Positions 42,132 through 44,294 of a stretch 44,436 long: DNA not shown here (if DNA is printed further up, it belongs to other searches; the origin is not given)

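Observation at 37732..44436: Six-gene exopolysaccharide operon built around a HasA-type synthase, in an unusual gene context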

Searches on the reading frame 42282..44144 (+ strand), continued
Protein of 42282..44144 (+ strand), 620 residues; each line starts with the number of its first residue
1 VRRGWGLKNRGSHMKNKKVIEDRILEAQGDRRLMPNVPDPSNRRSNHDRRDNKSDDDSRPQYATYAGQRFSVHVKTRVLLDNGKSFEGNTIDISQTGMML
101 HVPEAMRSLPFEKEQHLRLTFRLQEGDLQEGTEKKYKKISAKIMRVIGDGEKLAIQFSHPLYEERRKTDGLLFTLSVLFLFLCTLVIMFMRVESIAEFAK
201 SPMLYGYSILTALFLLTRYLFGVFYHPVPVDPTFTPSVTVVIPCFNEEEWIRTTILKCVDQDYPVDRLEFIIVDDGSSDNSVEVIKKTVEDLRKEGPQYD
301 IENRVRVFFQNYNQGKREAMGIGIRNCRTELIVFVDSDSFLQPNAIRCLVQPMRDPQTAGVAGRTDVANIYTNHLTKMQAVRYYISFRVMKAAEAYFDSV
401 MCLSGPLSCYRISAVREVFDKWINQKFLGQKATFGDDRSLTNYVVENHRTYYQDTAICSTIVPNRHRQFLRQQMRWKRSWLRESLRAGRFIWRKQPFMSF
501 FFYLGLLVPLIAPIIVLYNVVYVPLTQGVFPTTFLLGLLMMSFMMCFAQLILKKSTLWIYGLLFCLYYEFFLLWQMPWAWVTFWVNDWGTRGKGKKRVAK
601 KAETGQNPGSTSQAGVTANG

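Call 12: find_encoding_contigs(protein=P0114, flank=10000, max_places=2)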
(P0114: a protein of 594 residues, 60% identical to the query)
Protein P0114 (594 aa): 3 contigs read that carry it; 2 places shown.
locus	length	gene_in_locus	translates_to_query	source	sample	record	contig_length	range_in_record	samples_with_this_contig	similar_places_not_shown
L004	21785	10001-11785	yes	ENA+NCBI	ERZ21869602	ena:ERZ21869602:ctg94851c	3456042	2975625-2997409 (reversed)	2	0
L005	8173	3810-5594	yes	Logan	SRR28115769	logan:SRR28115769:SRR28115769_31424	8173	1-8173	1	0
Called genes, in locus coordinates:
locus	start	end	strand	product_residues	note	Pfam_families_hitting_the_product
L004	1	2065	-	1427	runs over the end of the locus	PF00370:FGGY_N (faint), PF01869:BcrAD_BadFG, PF09989:DUF2229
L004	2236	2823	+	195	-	PF00440:TetR_N, PF14278:TetR_C_8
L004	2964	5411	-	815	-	PF22666:Glyco_hydro_2_N2, PF00703:Glyco_hydro_2, PF17786:Mannosidase_ig, PF17753:Ig_mannosidase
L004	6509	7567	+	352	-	-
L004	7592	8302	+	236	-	PF05103:DivIVA (weak)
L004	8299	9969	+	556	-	PF01522:Polysacc_deac_1, PF13472:Lipase_GDSL_2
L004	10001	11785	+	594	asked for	PF07238:PilZ (weak), PF13506:Glyco_transf_21, PF00535:Glycos_transf_2, PF10111:Glyco_tranf_2_2 (weak), PF13641:Glyco_tranf_2_3, PF01644:Chitin_synth_1 (weak), PF03142:Chitin_synth_2, PF13632:Glyco_trans_2_3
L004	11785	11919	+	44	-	-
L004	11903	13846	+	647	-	-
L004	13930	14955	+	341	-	PF00704:Glyco_hydro_18 (weak)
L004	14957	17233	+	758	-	PF01522:Polysacc_deac_1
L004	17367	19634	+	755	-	PF01522:Polysacc_deac_1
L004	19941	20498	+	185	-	PF17248:DUF5317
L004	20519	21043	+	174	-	-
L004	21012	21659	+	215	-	PF04647:AgrB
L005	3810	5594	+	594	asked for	PF07238:PilZ (weak), PF13506:Glyco_transf_21, PF00535:Glycos_transf_2, PF10111:Glyco_tranf_2_2 (weak), PF13641:Glyco_tranf_2_3, PF01644:Chitin_synth_1 (weak), PF03142:Chitin_synth_2, PF13632:Glyco_trans_2_3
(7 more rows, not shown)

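Call 15: search_protein_families(library=pfam, proteins=[L001:11814-13721:+, L001:13735-14751:+, L001:14755-16458:+, L001:16596-17189:+, L001:6654-7667:+, L001:7676-8434:+], max_evalue=1)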
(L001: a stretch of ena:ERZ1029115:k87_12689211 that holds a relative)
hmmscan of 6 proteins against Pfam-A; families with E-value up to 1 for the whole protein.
L001:11814-13721:+ (635 aa): 3 families
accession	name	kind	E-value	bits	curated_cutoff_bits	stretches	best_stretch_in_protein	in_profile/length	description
PF01522.26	Polysacc_deac_1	-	0.042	14.3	23.1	1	130-272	3-95/124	Polysaccharide deacetylase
PF13954.11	PapC_N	-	0.18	12.2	27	0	405-443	30-67/146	PapC N-terminal domain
PF00864.24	P2X_receptor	-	0.18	11.3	27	1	8-46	12-50/361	ATP P2X receptor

L001:13735-14751:+ (338 aa): 3 families
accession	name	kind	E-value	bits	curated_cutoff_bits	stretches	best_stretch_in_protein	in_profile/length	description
PF16531.10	SAS-6_N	-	0.018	15.6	25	1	131-159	65-93/135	Centriolar protein SAS N-terminal domain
PF00704.34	Glyco_hydro_18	-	0.048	13.8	29.6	1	106-215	85-205/317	Glycosyl hydrolases family 18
PF24242.1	DUF7449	-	0.18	12.3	27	1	77-109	27-59/89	Domain of unknown function (DUF7449)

L001:14755-16458:+ (567 aa): 3 families
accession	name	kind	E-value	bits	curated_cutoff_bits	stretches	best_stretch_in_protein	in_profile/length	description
PF01522.26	Polysacc_deac_1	-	2.3e-29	102.3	23.1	2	355-494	4-121/124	Polysaccharide deacetylase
PF22537.1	WbmS-like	-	0.00019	21.9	27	1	362-396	1-35/186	Polysaccharide deacetylase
PF00710.25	Asparaginase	-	0.00041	20.4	22.5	1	503-552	53-104/193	Asparaginase, N-terminal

L001:16596-17189:+ (197 aa): 3 families
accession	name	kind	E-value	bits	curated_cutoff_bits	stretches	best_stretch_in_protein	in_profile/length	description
PF08239.17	SH3_3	-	1.5e-18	67.1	27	2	57-107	2-54/54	Bacterial SH3 domain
PF06347.19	SH3_4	-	5.4e-10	39.3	24.1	2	55-107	2-55/56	Bacterial SH3 domain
PF18348.7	SH3_16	-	0.0064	16.7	25.8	1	147-189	2-44/49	Bacterial dipeptidyl-peptidase Sh3 domain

L001:6654-7667:+ (337 aa): 0 families

L001:7676-8434:+ (252 aa): 3 families
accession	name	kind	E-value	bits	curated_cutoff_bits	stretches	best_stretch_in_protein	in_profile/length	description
PF05103.18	DivIVA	-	0.0031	17.9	28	1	3-65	7-69/131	DivIVA protein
PF13292.11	DXP_synthase_N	-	0.13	12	21.2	1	147-214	173-243/274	1-deoxy-D-xylulose-5-phosphate synthase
PF07321.17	YscO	-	0.47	10.9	28.8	1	27-147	16-137/149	Type III secretion protein YscO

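Call 24: find_related_loci(query=A1, collection=genome_contigs, flank=10000)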
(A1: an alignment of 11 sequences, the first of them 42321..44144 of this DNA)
Query A1 (607 aa) in genome_contigs; peptide patterns used: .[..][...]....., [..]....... (x = any residue, [..] = any of these).
371 stretches matched a pattern; 238 encode a relative of the query (tblastn E <= 1e-3); the best 80 are kept; 80 distinct loci.
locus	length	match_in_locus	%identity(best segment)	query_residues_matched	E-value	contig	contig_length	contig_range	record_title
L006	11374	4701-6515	93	1-607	0e+0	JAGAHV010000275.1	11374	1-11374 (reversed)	MAG: Clostridia bacterium isolate RGIG8456 Water_deer_Abomasum.Co__c561857, whole genome shotgun sequence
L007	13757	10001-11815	93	1-607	0e+0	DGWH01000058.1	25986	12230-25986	MAG TPA_asm: Christensenella sp. UBA4263 UBA4263_contig_24044, whole genome shotgun sequence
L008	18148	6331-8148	92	1-607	0e+0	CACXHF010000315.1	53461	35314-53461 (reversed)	MAG: uncultured Clostridiales bacterium isolate RUG11251 genome assembly, contig: RUG11251_asm_315, whole genome shotgun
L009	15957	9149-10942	79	1-602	0e+0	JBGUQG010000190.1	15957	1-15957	MAG: Christensenellales bacterium isolate ruminal_MAG_145 ruminal_MAG_145_contig_0190, whole genome shotgun sequence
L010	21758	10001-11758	71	9-597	0e+0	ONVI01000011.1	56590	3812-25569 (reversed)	uncultured Clostridiales bacterium isolate RUG674 genome assembly, contig: scaffold_155, whole genome shotgun sequence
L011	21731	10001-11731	73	2-581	0e+0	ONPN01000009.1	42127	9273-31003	uncultured Clostridiales bacterium isolate RUG518 genome assembly, contig: scaffold_275, whole genome shotgun sequence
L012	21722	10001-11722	72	9-585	0e+0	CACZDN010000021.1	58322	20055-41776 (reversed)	MAG: Ruminococcaceae bacterium isolate RUG12517 genome assembly, contig: RUG12517_asm_21, whole genome shotgun sequence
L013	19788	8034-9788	70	1-587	0e+0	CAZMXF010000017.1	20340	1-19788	MAG TPA_asm: uncultured Oscillospiraceae bacterium isolate SRP278969_co1_70 genome assembly, contig: NODE_3094_length_20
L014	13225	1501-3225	72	7-584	0e+0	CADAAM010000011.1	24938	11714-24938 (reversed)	MAG: Ruminococcaceae bacterium isolate RUG13116 genome assembly, contig: RUG13116_asm_11, whole genome shotgun sequence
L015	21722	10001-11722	72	8-584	0e+0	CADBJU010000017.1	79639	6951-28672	MAG: Ruminococcaceae bacterium isolate RUG14036 genome assembly, contig: RUG14036_asm_17, whole genome shotgun sequence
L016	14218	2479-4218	71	2-584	0e+0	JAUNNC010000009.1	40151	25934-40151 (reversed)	MAG: Eubacteriales bacterium isolate S32M_St_metabat_38_sub NODE_636_length_40151_cov_7.727753, whole genome shotgun seq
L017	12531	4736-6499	71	7-597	0e+0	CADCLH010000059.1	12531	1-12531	MAG: Ruminococcaceae bacterium isolate RUG14754 genome assembly, contig: RUG14754_asm_59, whole genome shotgun sequence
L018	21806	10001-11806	67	2-600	0e+0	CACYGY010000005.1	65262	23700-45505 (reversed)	MAG: uncultured Clostridiales bacterium isolate RUG11935 genome assembly, contig: RUG11935_asm_5, whole genome shotgun s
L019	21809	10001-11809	65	2-604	0e+0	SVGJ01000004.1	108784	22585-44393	MAG: Clostridiales bacterium isolate SIG355 NODE_244_length_108784_cov_11.561841, whole genome shotgun sequence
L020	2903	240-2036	66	2-607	0e+0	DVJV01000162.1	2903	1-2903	MAG TPA_asm: Candidatus Ventricola gallistercoris isolate ChiHcec16-310 ChiHcec16__C191130_L2903_SRR6323427, whole genom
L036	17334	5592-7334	60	2-583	0e+0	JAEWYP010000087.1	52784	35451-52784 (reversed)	MAG: Bacillota bacterium isolate OH_SFB_176 k127_913183, whole genome shotgun sequence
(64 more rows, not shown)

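Call 33: search_dna_similar(query=window:42321-44144:+, collection=plasmids, mode=protein, max_rows=40, rows=spread, max_evalue=1e-8)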
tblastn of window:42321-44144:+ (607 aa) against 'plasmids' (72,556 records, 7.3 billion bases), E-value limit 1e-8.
Records with a match: 654; places in all: 670; records where one place covers at least 80% of the query: 1.
Best place of each record, by identity: <60% 654.
By first word of the organism name: Ralstonia 129; Rhizobium 126; Bacillus 108; Sinorhizobium 76; Escherichia 30; Mesorhizobium 11; Acinetobacter 10; Bradyrhizobium 9; Streptomyces 9; Lactococcus 8; and 64 more.
By predicted mobility (MOB-suite, as given by PLSDB): conjugative 328; non-mobilizable 170; mobilizable 156.
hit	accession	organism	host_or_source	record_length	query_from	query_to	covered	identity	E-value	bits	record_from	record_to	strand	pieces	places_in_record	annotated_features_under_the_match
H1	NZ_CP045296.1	Paenibacillus cellulositrophicus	cell culture,Thai soil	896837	2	577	95%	49.1%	3e-150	486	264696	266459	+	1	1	glycosyltransferase family 2 protein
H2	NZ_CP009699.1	Bacillus anthracis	human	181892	210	472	43%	38.1%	1e-43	175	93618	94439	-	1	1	hasA: hyaluronan synthase HasA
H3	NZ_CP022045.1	Bacillus anthracis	Environment,Colorado Serum Co., Anthrax ...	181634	210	472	43%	38.1%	1e-43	175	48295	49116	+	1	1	hasA: hyaluronan synthase HasA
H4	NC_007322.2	Bacillus anthracis str. 'Ames Ancestor'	-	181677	210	472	43%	38.1%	1e-43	175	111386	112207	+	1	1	hasA: hyaluronan synthase HasA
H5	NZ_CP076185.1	Bacillus anthracis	-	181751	210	472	43%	38.1%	1e-43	175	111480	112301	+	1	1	hasA: hyaluronan synthase HasA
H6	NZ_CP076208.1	Bacillus anthracis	Bos taurus,carcass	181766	210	472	43%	38.1%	1e-43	175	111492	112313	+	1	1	hasA: hyaluronan synthase HasA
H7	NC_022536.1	Agrobacterium pusense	-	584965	194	478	47%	33.9%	8e-38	157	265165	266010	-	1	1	nodC: chitooligosaccharide synthase NodC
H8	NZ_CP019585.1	Sinorhizobium meliloti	Medicago arborea,tissue sample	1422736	216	487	45%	33.6%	1e-36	154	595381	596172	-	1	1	record has no annotation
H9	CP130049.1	Sinorhizobium meliloti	Medicago,Cell culture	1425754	216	487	45%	33.6%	3e-36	153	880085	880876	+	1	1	nodC: chitooligosaccharide synthase NodC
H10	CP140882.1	Sinorhizobium meliloti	Medicago lupulina,whole organism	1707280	216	487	45%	33.6%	3e-36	153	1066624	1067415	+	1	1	nodC: chitooligosaccharide synthase NodC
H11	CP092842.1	Bradyrhizobium sp. 62B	Arachis hypogaea L.,cell ...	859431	181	471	48%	31.3%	6e-34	146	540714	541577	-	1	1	nodC: chitooligosaccharide synthase NodC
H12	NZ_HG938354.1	Neorhizobium galegae bv. orientalis str. HAMBI 540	Galega orientalis root nodule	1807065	217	487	45%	33.0%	2e-36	153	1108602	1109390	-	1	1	record has no annotation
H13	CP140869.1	Rhizobium ruizarguesonis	Trifolium pratense,whole organism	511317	217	472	42%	34.5%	5e-34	146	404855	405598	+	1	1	nodC: chitooligosaccharide synthase NodC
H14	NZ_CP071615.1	Rhizobium bangladeshense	lentil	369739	217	474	43%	33.8%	2e-35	150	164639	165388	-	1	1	nodC: chitooligosaccharide synthase NodC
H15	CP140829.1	Rhizobium beringeri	Trifolium pratense,whole organism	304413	217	472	42%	33.7%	2e-33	144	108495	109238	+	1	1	nodC: chitooligosaccharide synthase NodC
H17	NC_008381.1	Rhizobium johnstonii 3841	-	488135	223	474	42%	33.9%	3e-35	150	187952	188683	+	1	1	nodC: chitooligosaccharide synthase NodC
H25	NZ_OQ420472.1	Escherichia coli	-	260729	223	484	43%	25.8%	6e-18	96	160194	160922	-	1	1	pgaC: poly-beta-1,6-N-acetyl-D-glucosamine synthase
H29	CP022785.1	Ralstonia solanacearum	Solanum tuberosum,single cell,Potato ...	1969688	197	466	44%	24.1%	8e-13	80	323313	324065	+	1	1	pgaC: poly-beta-1,6 N-acetyl-D-glucosamine synthase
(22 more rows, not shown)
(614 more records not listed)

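Call 34: get_annotated_region(hit=H1, flank=9000)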
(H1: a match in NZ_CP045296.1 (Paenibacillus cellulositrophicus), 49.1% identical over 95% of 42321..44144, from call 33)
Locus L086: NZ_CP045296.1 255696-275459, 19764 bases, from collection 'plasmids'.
description: Paenibacillus cellulositrophicus strain KACC 16577 plasmid unnamed1, complete sequence
organism: Paenibacillus cellulositrophicus (NCBI taxid 562959)
taxonomy: Bacteria; Bacillota; Bacilli; Bacillales; Paenibacillaceae; Paenibacillus; Paenibacillus cellulositrophicus
host: -; source: cell culture,Thai soil; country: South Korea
typing (MOB-suite, as given by PLSDB): non-mobilizable
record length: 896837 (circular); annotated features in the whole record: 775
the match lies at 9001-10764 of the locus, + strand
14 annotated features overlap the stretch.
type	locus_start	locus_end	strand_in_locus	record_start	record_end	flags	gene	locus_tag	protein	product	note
CDS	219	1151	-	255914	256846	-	-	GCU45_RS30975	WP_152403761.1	EamA family transporter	-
CDS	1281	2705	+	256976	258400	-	-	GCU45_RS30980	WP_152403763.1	PLP-dependent aminotransferase family protein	-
CDS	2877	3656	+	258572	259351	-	-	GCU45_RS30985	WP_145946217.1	alpha/beta hydrolase family protein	-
CDS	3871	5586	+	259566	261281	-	-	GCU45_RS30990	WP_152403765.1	thiamine pyrophosphate-binding protein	-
CDS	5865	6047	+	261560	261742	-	-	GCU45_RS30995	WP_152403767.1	hypothetical protein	-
CDS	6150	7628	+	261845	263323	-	-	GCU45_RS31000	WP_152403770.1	polysaccharide deacetylase family protein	-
CDS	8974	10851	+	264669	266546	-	-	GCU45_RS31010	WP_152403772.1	glycosyltransferase family 2 protein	-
CDS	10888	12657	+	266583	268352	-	-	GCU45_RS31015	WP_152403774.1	polysaccharide deacetylase family protein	GO:0005975 - carbohydrate metabolic process [Evidence IEA]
CDS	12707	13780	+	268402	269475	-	-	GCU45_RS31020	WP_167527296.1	glycosyl hydrolase family 18 protein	GO:0005975 - carbohydrate metabolic process [Evidence IEA]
CDS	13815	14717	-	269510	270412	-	-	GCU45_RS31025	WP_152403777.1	AraC family transcriptional regulator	-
CDS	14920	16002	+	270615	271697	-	-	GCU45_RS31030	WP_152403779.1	glycoside hydrolase family 172 protein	-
CDS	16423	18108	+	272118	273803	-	-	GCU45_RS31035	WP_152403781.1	glutamine--tRNA ligase/YqeY domain fusion protein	GO:0006425 - glutaminyl-tRNA aminoacylation [Evidence IEA]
CDS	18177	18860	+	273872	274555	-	-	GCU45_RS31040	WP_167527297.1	VOC family protein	-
CDS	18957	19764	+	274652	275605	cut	-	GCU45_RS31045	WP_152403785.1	LacI family DNA-binding transcriptional regulator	-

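Call 35: get_annotated_region(hit=H4, flank=3000)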
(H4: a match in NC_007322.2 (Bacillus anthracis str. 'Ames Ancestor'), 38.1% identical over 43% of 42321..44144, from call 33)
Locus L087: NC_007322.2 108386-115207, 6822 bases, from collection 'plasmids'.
description: Bacillus anthracis str. 'Ames Ancestor' plasmid pXO1, complete sequence
organism: Bacillus anthracis str. 'Ames Ancestor' (NCBI taxid 261594)
taxonomy: Bacteria; Bacillota; Bacilli; Bacillales; Bacillaceae; Bacillus; Bacillus anthracis; Bacillus anthracis str. 'Ames Ancestor'
host: -; source: -; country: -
typing (MOB-suite, as given by PLSDB): conjugative; replicon rep_cluster_125; relaxase MOBP; mating-pair formation MPF_T
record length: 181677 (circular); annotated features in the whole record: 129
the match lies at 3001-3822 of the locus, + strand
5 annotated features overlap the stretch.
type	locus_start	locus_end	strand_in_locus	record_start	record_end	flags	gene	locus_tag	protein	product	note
CDS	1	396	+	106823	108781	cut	-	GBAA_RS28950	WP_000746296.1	S-layer homology domain-containing protein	-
CDS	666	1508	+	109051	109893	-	-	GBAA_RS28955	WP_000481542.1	phosphatase PAP2 family protein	-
predicted_resistance_gene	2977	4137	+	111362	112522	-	hasA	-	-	hyaluronan synthase HasA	predicted by amrfinderplus; class ; identity 97.93%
CDS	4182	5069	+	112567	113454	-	galU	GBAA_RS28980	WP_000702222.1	UTP--glucose-1-phosphate uridylyltransferase GalU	GO:0009225 - nucleotide-sugar metabolic process [Evidence IEA]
CDS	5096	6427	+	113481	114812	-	-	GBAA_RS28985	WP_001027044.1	UDP-glucose/GDP-mannose dehydrogenase family protein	-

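Call 37: get_annotated_region(hit=H9, flank=1500)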
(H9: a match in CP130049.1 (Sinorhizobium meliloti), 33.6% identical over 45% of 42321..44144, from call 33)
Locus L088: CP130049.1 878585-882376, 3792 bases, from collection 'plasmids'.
description: Sinorhizobium meliloti strain R28 plasmid pSymA, complete sequence
organism: Sinorhizobium meliloti (NCBI taxid 382)
taxonomy: Bacteria; Pseudomonadota; Alphaproteobacteria; Hyphomicrobiales; Rhizobiaceae; Sinorhizobium; Sinorhizobium meliloti
host: -; source: Medicago,Cell culture; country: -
typing (MOB-suite, as given by PLSDB): conjugative; relaxase MOBQ; mating-pair formation MPF_T
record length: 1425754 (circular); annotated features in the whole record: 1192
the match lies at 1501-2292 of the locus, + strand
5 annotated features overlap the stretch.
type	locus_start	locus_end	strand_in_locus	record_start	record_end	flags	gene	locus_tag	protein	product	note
CDS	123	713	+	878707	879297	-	nodA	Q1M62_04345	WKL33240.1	nodulation N-acyltransferase NodA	-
CDS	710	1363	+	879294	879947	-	nodB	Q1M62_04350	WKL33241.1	chitooligosaccharide deacetylase NodB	-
CDS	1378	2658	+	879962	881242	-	nodC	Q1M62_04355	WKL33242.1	chitooligosaccharide synthase NodC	-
CDS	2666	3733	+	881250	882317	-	nodI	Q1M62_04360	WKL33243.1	nodulation factor ABC transporter ATP-binding protein NodI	-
CDS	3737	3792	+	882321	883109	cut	-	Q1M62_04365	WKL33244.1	ABC transporter permease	-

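Call 38: get_annotated_region(hit=H25, flank=1500)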
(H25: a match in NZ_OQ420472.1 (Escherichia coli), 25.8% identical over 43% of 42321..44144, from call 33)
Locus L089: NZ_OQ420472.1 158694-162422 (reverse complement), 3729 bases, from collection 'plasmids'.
description: Escherichia coli strain B39 plasmid pB39_V, complete sequence
organism: Escherichia coli (NCBI taxid 562)
taxonomy: Bacteria; Pseudomonadota; Gammaproteobacteria; Enterobacterales; Enterobacteriaceae; Escherichia; Escherichia coli
host: -; source: -; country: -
typing (MOB-suite, as given by PLSDB): non-mobilizable
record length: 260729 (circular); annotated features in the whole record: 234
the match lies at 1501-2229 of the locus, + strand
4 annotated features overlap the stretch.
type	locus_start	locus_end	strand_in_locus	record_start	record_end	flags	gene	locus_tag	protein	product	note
CDS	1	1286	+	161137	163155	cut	pgaB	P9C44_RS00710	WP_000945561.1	poly-beta-1,6-N-acetyl-D-glucosamine N-deacetylase PgaB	-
CDS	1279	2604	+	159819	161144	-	pgaC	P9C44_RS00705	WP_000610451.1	poly-beta-1,6-N-acetyl-D-glucosamine synthase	GO:0042710 - biofilm formation [Evidence IEA]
CDS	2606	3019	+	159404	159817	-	pgaD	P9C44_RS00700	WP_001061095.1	poly-beta-1,6-N-acetyl-D-glucosamine biosynthesis protein PgaD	-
CDS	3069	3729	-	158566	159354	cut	phoH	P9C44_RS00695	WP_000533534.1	phosphate starvation-inducible protein PhoH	-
